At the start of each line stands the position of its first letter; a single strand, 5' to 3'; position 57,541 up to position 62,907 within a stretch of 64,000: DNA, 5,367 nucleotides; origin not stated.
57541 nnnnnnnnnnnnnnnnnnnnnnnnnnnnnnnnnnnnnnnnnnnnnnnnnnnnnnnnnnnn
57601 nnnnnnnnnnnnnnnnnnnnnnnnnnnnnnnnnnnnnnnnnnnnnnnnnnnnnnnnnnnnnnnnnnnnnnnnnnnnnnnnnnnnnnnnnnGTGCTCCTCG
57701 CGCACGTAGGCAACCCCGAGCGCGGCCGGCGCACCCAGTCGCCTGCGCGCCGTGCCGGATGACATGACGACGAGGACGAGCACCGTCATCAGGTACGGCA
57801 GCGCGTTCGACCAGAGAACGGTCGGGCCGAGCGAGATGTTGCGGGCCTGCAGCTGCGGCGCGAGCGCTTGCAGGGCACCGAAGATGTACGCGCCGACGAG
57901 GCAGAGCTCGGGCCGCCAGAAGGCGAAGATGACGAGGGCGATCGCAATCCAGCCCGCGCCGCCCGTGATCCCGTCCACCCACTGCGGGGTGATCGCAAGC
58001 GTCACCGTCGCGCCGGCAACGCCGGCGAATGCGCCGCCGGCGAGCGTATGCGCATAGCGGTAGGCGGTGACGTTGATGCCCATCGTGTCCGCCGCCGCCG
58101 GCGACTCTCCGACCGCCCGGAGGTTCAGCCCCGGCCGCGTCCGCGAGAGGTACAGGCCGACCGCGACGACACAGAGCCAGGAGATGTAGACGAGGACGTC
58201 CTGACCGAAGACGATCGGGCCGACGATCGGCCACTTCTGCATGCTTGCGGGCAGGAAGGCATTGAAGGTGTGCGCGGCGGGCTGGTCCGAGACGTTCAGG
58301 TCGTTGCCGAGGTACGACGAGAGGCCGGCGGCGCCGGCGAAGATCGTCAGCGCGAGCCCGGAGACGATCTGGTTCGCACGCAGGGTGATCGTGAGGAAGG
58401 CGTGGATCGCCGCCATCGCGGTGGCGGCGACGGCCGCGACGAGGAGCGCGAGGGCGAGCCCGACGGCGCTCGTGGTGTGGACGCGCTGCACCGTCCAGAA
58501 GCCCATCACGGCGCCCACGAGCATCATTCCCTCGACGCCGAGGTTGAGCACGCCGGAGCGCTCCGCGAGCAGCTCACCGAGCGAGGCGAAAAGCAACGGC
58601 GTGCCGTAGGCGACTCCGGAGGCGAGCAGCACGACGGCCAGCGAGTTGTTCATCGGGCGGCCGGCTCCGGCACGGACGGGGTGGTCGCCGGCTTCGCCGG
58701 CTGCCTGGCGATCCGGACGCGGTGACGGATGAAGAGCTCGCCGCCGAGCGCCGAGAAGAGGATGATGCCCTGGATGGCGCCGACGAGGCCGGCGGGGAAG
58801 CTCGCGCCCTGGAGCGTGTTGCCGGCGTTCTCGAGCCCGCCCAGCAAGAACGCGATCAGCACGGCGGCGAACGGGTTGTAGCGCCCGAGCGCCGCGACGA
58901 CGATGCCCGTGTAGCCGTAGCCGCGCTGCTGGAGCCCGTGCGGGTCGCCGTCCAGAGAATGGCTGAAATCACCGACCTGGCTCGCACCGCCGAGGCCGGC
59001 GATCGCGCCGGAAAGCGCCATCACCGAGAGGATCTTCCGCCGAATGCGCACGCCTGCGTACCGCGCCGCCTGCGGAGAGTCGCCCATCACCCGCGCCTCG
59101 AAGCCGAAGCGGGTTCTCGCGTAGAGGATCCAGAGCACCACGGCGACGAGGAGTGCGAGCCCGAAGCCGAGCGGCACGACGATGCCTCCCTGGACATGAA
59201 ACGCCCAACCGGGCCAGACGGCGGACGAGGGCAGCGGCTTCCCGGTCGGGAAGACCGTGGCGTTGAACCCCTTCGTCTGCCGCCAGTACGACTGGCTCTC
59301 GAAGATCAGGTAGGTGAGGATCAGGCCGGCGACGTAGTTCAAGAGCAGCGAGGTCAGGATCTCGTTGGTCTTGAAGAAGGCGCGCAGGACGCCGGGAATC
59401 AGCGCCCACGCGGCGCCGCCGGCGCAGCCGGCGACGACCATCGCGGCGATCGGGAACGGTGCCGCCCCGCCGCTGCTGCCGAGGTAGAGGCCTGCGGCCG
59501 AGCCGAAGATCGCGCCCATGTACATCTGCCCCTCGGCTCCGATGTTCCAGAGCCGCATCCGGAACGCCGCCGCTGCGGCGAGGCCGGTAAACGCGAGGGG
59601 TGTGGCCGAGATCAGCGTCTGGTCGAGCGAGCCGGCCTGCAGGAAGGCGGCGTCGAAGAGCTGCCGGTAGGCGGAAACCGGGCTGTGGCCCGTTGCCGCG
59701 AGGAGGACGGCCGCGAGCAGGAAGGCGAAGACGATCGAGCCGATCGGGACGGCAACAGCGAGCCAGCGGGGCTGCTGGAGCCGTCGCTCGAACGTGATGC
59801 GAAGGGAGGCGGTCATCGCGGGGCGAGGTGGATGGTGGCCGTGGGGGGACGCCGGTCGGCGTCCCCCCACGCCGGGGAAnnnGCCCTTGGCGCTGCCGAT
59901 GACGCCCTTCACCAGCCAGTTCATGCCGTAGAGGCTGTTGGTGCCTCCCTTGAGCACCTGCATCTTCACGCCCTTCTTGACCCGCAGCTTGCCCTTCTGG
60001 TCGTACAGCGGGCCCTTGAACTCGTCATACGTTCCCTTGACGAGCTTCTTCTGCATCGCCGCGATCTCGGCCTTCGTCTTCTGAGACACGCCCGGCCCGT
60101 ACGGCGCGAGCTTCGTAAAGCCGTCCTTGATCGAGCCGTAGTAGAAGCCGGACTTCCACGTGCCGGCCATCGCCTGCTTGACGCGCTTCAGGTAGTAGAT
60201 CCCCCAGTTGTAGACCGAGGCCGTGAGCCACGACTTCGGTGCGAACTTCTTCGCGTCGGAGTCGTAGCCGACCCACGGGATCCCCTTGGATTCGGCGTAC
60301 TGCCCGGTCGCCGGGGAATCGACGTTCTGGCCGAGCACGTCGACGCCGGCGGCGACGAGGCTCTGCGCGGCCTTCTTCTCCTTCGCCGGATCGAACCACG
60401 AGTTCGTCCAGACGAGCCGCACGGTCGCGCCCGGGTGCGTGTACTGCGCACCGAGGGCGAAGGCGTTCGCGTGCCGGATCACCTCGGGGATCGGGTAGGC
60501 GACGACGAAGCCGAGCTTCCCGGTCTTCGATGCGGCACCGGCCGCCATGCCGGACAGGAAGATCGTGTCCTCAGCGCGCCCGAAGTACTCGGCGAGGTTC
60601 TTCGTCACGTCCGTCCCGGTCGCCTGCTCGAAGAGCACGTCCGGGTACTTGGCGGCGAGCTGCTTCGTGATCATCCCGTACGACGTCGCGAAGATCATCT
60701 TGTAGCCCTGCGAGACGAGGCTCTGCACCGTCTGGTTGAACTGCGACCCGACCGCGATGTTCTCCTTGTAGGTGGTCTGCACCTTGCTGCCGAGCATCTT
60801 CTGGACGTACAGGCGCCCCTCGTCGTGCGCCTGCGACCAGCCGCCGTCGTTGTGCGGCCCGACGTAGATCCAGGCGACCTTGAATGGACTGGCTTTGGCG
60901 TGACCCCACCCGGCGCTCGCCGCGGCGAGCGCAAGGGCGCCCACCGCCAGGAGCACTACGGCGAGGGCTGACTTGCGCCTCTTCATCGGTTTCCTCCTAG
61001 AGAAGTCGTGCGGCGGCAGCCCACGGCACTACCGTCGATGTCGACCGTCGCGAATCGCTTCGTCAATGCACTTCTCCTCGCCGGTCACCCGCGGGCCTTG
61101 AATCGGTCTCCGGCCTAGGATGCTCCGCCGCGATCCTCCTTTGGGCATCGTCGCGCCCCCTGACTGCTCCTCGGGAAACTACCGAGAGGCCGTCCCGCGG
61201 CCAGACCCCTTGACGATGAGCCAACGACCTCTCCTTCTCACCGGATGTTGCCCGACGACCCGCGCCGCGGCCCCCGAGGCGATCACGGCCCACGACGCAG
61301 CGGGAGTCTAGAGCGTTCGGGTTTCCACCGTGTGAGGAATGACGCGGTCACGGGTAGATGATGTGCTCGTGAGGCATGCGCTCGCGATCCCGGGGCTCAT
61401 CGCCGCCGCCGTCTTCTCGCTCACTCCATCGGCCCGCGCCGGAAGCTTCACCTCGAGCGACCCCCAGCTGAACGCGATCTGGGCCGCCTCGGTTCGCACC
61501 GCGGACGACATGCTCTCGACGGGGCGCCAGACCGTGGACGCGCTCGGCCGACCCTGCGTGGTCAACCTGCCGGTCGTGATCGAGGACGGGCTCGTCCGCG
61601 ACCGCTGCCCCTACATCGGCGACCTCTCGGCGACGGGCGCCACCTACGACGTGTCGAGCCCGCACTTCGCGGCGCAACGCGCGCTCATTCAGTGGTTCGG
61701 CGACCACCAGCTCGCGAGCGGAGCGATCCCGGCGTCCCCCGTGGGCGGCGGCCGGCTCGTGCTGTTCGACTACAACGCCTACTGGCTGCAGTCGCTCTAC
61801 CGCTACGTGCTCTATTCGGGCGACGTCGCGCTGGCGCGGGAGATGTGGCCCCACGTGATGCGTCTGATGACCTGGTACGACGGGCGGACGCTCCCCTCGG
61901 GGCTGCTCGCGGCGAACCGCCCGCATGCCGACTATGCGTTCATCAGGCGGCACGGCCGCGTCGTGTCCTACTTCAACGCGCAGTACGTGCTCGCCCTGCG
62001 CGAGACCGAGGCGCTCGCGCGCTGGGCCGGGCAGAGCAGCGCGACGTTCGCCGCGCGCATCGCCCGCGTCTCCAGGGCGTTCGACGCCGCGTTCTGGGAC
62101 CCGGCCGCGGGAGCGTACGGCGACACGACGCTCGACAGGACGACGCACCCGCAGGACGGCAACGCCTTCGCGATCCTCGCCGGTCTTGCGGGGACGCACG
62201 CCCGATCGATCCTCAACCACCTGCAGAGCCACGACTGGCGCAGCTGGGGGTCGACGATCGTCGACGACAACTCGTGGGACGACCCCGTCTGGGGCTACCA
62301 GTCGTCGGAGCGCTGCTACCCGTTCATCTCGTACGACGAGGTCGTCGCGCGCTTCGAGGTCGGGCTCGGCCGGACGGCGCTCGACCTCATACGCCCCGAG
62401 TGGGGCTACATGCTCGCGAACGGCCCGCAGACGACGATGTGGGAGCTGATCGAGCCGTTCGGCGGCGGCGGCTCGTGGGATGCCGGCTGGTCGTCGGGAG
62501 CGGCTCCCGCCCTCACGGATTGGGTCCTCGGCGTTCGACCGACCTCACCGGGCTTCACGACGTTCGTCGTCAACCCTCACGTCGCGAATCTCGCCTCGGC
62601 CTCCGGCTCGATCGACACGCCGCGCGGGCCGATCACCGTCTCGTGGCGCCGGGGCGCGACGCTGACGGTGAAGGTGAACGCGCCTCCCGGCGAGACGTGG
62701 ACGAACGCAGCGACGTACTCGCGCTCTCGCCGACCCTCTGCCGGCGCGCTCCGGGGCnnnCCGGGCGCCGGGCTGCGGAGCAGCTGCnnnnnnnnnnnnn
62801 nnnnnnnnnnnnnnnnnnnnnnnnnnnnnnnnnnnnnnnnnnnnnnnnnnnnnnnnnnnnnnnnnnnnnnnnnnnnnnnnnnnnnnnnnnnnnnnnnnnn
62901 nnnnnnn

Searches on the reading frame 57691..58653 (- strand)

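Call 89: search_protein_families(library=pfam, proteins=[window:57691-58653:-], max_evalue=0.00001)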
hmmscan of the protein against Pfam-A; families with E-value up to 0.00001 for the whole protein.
window:57691-58653:- (321 aa): 1 family
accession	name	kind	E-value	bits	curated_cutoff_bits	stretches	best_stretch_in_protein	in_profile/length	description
PF02653.21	BPD_transp_2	-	1.2e-37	129.9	26.8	1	10-294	2-269/269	Branched-chain amino acid transport system / permease component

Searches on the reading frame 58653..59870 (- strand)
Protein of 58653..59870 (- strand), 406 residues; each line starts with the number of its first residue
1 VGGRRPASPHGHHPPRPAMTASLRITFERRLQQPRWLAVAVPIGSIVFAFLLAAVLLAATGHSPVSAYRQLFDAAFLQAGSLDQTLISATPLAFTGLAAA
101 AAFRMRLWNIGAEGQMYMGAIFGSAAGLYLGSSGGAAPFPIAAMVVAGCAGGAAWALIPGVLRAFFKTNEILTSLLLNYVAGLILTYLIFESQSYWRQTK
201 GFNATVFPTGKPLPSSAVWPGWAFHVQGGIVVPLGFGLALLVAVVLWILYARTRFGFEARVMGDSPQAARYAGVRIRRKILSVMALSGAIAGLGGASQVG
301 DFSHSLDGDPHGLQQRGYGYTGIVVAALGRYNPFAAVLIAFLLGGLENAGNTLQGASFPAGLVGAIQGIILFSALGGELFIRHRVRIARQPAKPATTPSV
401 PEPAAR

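Call 89: search_protein_families(library=pfam, proteins=[window:58653-59870:-], max_evalue=0.00001)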
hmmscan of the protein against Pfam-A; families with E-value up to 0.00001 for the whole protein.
window:58653-59870:- (406 aa): 1 family
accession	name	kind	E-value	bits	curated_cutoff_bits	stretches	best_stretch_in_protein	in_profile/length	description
PF02653.21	BPD_transp_2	-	1.7e-38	132.8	26.8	1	82-374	2-268/269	Branched-chain amino acid transport system / permease component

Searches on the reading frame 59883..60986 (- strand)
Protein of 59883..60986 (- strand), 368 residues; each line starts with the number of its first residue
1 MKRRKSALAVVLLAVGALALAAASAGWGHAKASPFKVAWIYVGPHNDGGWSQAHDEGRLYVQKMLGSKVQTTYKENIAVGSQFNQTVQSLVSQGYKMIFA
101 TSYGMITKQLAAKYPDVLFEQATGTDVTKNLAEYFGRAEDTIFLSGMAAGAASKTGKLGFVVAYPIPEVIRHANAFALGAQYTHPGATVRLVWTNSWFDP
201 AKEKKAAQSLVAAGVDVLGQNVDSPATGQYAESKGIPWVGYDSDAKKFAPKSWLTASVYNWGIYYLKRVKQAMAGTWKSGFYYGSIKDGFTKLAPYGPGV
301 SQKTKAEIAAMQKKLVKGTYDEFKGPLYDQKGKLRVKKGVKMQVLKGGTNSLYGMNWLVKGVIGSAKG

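Call 89: search_protein_families(library=pfam, proteins=[window:59883-60986:-], max_evalue=0.00001)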
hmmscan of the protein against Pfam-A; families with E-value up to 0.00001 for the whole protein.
window:59883-60986:- (368 aa): 2 families
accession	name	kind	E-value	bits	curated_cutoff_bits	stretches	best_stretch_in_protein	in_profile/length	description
PF02608.20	Bmp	-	9.4e-46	156.6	24.1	1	36-317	3-293/301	ABC transporter substrate-binding protein PnrA-like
PF13407.12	Peripla_BP_4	-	6.6e-07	29.6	35.1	0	189-285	31-130/258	Periplasmic binding protein domain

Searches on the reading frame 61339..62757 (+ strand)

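Call 89: search_protein_families(library=pfam, proteins=[window:61339-62757:+], max_evalue=0.00001)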
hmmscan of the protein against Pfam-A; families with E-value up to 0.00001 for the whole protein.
window:61339-62757:+ (473 aa): 3 families
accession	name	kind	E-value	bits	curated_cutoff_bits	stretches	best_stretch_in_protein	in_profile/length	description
PF17389.8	Bac_rhamnosid6H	-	3.3e-14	53.4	24.5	1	34-286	3-239/339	Bacterial alpha-L-rhamnosidase 6 hairpin glycosidase domain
PF17390.7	Bac_rhamnosid_C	-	3.1e-11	43.4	22.1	1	398-453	1-58/78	Bacterial alpha-L-rhamnosidase C-terminal domain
PF06202.20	GDE_C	-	7.4e-06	25.6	21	0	109-262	45-216/367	Amylo-alpha-1,6-glucosidase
